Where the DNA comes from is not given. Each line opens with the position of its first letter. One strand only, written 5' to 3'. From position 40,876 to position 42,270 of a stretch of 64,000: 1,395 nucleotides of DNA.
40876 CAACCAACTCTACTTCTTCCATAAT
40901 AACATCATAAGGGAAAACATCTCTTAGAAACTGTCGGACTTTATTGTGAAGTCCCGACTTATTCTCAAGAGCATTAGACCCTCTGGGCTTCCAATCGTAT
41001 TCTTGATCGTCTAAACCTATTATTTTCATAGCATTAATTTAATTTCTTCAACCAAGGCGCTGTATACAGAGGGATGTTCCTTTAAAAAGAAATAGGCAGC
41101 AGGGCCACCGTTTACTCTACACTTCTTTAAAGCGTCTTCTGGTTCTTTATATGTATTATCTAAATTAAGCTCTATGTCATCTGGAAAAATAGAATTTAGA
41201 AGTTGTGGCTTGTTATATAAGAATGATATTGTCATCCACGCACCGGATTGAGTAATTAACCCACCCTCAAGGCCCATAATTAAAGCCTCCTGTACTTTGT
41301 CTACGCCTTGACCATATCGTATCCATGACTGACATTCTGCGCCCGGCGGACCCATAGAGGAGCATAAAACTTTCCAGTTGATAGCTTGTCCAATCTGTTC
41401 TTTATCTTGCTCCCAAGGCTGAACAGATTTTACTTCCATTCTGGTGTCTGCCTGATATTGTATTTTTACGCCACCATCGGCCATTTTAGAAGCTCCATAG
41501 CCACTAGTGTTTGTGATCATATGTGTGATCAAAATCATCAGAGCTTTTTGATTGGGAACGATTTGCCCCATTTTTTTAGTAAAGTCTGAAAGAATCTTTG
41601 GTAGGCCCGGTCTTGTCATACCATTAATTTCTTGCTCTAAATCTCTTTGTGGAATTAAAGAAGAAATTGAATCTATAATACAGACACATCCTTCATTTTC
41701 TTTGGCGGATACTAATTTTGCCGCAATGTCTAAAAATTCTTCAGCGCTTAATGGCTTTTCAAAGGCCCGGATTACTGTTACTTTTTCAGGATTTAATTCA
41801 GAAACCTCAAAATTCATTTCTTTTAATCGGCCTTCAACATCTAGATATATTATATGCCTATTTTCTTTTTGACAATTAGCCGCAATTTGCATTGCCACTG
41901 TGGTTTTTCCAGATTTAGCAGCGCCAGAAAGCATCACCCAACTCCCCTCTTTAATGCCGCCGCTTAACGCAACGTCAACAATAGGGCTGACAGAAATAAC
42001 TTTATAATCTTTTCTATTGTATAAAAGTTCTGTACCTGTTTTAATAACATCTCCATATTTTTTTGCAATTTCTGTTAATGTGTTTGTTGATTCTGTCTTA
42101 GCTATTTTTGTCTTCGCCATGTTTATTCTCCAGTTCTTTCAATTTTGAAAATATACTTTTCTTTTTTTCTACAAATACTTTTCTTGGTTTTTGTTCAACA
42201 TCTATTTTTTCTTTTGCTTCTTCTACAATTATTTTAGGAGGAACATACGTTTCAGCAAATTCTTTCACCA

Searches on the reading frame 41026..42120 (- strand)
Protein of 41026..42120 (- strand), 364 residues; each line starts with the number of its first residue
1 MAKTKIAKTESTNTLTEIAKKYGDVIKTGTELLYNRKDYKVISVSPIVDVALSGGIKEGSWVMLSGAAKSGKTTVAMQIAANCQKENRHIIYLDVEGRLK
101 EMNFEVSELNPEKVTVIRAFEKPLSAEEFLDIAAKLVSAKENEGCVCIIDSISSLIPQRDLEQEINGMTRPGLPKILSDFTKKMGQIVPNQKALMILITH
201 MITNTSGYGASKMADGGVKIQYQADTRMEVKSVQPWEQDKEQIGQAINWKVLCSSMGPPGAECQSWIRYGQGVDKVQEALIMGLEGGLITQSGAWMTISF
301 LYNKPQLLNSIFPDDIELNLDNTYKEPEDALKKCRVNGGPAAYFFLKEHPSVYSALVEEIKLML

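Call 20: search_protein_families(library=phrogs, proteins=[window:41026-42120:-], max_evalue=0.001)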
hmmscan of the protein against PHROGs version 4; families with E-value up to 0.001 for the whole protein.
window:41026-42120:- (364 aa): 8 families
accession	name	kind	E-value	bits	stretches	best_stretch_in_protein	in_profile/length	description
phrog_97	-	other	7e-38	132.1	2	1-234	1-255/506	UvsX-like recombinase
phrog_8337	-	DNA, RNA and nucleotide metabolism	4e-24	86.5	1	40-245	49-264/273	DNA repair protein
phrog_6357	-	unknown function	2.9e-07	31.1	1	56-158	28-135/321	-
phrog_1366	-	unknown function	1.2e-05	26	1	61-153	16-99/307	-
phrog_19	-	DNA, RNA and nucleotide metabolism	1.2e-05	25.4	1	11-97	307-391/621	DnaB-like replicative helicase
phrog_6891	-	other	4.3e-05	24.3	1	50-202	33-159/310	ATPase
phrog_2666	-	head and packaging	0.00021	21.1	1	60-170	322-449/555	terminase large subunit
phrog_124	-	DNA, RNA and nucleotide metabolism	0.00094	19.6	0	61-155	45-120/382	Sak4-like ssDNA annealing protein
